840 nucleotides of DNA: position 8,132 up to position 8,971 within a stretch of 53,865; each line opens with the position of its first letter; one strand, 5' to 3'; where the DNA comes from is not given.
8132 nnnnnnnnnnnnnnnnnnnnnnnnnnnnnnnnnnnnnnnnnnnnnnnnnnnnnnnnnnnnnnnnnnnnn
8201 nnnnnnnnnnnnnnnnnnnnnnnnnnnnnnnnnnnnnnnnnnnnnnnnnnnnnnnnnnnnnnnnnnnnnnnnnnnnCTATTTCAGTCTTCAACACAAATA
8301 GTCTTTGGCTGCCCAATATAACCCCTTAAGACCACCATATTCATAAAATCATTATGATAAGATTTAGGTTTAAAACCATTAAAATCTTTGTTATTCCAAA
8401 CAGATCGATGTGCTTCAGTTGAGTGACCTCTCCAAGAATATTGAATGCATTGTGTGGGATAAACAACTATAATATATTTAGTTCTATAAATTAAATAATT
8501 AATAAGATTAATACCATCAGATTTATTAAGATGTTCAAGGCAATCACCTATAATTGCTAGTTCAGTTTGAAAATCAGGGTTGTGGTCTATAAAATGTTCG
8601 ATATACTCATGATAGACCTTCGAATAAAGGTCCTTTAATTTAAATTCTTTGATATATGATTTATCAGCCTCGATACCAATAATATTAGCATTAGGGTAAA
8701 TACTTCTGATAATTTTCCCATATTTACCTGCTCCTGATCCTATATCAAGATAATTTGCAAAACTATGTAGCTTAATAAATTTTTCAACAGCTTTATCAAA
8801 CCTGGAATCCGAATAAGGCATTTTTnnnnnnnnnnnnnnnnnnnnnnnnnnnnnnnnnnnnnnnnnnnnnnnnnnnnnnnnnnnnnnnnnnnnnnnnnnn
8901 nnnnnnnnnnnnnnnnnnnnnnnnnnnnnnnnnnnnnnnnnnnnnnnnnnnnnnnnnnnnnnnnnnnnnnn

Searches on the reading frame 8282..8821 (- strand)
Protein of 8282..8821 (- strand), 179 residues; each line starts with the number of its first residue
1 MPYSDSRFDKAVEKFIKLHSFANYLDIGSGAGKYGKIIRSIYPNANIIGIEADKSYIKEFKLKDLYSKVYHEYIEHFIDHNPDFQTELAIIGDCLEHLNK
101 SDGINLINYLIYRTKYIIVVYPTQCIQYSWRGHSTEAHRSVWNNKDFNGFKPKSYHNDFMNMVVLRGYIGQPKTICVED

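Call 3: search_protein_families(library=pfam, proteins=[window:8282-8821:-], max_evalue=0.01)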
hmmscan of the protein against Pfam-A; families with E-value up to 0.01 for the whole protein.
window:8282-8821:- (179 aa): 3 families
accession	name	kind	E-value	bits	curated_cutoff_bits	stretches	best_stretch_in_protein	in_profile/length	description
PF13847.12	Methyltransf_31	-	0.00036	20.7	27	1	21-58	4-42/145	Methyltransferase domain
PF08242.18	Methyltransf_12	-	0.0039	18.3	30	1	25-100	1-80/98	Methyltransferase domain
PF13649.12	Methyltransf_25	-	0.0049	18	27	1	25-102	2-81/97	Methyltransferase domain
